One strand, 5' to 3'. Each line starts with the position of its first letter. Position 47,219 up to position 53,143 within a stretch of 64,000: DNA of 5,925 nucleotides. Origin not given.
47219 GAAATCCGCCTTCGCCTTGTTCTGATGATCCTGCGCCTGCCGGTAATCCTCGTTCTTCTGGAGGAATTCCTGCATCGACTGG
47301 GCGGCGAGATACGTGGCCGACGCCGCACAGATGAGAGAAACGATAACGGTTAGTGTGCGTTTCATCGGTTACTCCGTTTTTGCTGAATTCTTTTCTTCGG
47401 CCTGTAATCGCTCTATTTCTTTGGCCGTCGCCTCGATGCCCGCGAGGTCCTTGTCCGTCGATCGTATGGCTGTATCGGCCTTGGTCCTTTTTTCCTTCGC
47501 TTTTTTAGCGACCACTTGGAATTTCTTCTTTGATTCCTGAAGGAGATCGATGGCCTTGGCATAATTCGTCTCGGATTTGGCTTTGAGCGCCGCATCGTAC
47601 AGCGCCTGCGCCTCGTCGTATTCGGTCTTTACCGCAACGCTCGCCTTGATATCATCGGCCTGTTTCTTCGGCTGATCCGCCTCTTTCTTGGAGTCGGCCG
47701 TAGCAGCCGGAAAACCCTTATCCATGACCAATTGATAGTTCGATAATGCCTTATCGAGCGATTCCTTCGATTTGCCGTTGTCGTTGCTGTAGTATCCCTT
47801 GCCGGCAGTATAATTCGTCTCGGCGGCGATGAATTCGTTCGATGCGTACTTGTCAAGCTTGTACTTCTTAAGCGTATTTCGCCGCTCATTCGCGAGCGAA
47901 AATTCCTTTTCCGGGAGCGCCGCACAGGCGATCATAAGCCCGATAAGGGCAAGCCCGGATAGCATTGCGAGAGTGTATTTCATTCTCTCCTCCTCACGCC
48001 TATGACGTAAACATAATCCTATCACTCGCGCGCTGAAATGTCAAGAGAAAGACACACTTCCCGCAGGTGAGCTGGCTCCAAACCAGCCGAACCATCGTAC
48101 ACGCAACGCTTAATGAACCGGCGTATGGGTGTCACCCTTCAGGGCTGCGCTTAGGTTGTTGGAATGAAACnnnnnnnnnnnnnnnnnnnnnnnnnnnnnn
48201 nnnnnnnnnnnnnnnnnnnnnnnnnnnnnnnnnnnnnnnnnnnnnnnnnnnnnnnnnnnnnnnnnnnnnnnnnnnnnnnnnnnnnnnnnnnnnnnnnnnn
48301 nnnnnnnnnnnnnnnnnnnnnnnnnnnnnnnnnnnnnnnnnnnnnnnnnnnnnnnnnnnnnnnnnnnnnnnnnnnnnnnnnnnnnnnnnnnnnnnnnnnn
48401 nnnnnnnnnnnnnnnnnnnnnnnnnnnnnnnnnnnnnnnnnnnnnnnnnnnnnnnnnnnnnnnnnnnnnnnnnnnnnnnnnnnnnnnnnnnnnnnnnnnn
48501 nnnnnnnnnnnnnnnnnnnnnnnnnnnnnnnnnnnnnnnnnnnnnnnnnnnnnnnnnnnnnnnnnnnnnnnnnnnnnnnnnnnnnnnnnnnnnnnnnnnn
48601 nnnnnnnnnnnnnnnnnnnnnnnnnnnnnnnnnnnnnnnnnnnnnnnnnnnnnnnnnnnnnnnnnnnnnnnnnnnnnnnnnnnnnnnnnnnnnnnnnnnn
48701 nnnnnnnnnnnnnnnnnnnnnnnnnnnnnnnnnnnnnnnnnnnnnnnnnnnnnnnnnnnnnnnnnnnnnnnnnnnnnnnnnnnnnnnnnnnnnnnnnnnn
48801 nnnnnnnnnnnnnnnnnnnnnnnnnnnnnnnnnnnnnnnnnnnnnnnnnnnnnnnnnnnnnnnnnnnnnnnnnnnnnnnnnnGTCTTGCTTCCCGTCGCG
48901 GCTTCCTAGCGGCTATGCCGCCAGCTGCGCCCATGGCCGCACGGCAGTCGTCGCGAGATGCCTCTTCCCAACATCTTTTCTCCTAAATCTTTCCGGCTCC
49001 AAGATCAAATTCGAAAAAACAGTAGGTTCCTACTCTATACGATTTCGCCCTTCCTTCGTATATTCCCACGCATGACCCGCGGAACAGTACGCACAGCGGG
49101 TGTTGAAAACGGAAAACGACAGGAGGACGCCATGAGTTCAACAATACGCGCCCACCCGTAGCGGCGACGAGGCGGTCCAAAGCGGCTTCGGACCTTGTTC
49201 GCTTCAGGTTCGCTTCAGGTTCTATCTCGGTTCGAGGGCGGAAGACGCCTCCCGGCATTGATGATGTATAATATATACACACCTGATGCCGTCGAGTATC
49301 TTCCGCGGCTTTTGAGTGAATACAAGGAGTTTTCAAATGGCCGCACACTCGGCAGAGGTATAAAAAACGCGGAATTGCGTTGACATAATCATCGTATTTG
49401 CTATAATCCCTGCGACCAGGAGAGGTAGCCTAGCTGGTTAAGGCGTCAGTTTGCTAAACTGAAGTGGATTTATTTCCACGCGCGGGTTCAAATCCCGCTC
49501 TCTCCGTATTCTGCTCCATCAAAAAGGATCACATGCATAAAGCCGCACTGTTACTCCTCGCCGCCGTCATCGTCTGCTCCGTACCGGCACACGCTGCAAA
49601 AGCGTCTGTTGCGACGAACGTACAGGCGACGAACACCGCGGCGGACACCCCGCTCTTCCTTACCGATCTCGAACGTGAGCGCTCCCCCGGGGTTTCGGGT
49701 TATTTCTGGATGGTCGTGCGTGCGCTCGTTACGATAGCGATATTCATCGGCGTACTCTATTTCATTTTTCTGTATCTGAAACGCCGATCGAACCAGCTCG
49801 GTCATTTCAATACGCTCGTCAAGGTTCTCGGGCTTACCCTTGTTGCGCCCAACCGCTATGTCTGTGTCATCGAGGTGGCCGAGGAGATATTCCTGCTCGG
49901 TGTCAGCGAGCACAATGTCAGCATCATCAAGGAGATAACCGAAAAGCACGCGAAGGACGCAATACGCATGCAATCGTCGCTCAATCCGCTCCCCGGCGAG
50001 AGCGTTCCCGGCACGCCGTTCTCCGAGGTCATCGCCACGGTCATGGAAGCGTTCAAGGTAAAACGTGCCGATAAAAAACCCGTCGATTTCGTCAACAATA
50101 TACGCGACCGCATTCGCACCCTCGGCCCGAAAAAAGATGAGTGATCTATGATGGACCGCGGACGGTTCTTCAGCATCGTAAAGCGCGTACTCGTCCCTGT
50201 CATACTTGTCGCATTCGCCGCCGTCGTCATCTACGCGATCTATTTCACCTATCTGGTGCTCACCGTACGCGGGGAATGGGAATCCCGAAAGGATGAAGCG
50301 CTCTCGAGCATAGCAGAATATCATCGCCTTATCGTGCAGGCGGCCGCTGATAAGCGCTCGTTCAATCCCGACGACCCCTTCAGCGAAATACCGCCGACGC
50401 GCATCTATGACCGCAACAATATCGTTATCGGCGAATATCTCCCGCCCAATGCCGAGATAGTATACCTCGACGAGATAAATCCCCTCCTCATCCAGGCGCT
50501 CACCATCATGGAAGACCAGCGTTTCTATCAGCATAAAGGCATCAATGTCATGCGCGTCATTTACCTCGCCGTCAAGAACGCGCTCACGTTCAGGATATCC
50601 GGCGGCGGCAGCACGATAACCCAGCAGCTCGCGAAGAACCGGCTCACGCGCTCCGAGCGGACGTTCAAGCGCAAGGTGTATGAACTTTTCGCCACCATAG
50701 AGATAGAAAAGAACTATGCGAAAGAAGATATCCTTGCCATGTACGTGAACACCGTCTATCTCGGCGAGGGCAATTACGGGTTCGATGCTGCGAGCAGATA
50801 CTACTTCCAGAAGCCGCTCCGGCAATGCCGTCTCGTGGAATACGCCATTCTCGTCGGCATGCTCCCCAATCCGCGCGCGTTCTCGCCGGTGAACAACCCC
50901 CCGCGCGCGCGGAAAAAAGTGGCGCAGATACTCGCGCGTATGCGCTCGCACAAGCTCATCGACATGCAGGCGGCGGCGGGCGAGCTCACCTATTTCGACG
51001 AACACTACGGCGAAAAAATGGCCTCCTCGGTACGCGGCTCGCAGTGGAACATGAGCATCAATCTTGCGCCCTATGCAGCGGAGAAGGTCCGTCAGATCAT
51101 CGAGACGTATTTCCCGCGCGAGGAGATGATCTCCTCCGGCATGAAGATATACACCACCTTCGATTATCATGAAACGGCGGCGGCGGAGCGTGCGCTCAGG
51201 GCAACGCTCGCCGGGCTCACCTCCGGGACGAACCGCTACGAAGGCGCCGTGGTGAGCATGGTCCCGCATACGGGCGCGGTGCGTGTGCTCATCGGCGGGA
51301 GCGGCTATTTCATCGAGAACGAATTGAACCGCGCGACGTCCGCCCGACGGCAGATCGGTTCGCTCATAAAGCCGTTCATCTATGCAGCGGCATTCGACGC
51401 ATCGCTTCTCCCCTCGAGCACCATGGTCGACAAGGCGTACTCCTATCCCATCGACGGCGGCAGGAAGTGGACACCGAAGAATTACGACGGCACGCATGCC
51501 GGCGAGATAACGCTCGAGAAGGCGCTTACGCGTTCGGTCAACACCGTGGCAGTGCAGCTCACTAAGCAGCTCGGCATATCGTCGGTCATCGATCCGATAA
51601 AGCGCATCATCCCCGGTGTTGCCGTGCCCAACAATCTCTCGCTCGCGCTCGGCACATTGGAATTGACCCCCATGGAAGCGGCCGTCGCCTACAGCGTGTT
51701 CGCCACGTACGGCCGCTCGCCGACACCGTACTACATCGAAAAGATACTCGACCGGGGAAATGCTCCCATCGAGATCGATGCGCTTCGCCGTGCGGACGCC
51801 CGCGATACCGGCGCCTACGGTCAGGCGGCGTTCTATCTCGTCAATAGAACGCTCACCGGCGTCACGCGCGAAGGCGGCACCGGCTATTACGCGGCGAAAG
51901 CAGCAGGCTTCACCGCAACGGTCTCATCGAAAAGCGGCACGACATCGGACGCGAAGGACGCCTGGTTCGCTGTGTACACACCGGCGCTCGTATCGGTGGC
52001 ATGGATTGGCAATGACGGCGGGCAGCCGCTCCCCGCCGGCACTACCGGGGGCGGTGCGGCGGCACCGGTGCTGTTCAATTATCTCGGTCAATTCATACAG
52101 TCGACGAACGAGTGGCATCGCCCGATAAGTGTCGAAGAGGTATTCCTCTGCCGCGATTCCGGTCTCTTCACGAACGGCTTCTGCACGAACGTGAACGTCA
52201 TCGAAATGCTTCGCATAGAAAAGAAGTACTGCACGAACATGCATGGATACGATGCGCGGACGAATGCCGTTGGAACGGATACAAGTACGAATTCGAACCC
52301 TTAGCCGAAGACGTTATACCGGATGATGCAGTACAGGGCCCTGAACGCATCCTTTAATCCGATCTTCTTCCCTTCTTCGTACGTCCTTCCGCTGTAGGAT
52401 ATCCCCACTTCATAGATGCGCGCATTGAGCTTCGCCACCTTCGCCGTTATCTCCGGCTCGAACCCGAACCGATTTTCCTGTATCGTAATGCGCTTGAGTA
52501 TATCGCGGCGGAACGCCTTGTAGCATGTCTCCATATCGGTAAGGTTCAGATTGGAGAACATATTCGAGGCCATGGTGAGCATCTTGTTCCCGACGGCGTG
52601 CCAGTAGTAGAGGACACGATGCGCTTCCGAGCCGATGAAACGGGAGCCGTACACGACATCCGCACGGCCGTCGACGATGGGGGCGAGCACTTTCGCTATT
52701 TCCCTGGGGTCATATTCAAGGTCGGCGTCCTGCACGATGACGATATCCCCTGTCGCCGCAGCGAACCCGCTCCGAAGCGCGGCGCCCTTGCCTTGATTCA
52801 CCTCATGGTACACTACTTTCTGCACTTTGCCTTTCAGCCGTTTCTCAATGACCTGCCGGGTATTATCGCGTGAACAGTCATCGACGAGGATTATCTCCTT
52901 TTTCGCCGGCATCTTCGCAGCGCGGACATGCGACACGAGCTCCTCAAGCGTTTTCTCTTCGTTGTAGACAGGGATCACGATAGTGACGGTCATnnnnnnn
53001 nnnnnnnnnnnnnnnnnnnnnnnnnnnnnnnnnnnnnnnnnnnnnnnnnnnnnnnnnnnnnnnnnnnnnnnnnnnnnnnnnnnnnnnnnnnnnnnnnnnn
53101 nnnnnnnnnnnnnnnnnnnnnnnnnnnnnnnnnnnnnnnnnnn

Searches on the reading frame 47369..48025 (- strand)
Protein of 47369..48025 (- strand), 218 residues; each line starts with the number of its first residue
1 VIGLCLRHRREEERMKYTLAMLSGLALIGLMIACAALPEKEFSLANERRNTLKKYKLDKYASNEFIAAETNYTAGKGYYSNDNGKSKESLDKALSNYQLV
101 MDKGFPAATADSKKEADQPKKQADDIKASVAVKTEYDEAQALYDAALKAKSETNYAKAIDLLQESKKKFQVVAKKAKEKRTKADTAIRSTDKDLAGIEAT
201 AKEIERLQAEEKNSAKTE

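Call 19: search_protein_families(library=pfam, proteins=[window:47369-48025:-], max_evalue=0.01)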
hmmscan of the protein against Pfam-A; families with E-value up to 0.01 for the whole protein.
window:47369-48025:- (218 aa): 1 family
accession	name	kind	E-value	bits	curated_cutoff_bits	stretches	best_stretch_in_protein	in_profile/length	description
PF03097.24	BRO1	-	0.0013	18.1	35.1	1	118-194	232-299/385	BRO1-like domain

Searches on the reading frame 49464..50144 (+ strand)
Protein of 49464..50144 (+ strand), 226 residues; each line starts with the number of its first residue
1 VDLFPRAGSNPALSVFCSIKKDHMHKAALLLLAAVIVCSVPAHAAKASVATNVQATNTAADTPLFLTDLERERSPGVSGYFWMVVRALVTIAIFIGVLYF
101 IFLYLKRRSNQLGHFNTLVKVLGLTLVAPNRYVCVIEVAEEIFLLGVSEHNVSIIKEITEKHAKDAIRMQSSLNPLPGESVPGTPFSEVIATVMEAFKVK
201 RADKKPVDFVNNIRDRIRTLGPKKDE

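Call 19: search_protein_families(library=pfam, proteins=[window:49464-50144:+], max_evalue=0.01)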
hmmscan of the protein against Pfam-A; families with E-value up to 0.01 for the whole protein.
window:49464-50144:+ (226 aa): 1 family
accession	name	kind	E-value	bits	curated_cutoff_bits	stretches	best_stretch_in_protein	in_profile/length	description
PF04347.18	FliO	-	3.4e-11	43.5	22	1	105-194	3-90/91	Flagellar biosynthesis protein, FliO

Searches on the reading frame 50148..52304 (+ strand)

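Call 19: search_protein_families(library=pfam, proteins=[window:50148-52304:+], max_evalue=0.01)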
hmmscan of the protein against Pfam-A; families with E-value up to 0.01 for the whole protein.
window:50148-52304:+ (718 aa): 2 families
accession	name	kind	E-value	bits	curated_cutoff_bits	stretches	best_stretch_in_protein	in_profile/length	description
PF00912.28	Transgly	-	3.8e-52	176.7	27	1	99-265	11-177/178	Transglycosylase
PF00905.27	Transpeptidase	-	2.9e-19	69.8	22.1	1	366-613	1-267/299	Penicillin binding protein transpeptidase domain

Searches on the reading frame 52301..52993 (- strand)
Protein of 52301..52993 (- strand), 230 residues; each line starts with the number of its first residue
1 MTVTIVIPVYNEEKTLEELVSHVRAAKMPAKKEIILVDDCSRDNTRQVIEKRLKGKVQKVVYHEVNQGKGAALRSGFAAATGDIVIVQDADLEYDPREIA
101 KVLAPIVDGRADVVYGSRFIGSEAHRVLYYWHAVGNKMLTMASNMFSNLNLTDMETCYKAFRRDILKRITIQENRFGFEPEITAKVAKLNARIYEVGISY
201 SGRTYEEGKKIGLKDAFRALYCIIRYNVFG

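Call 19: search_protein_families(library=pfam, proteins=[window:52301-52993:-], max_evalue=0.01)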
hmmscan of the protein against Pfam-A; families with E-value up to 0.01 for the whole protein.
window:52301-52993:- (230 aa): 5 families
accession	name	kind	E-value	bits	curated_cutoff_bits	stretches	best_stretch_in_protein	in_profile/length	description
PF00535.33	Glycos_transf_2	-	4e-37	128.2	23.3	1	4-169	1-167/168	Glycosyl transferase family 2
PF13641.12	Glyco_tranf_2_3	-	1.1e-09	39.1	27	1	3-170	3-175/230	Glycosyltransferase like family 2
PF10111.15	Glyco_tranf_2_2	-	6.2e-07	29.6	27.3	1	4-104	1-104/276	Glycosyltransferase like family 2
PF13506.12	Glyco_transf_21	-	0.0004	20.3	21.7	1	69-168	18-116/174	Glycosyl transferase family 21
PF13704.12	Glyco_tranf_2_4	-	0.0012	19.8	27.5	1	11-91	2-81/98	Glycosyl transferase family 2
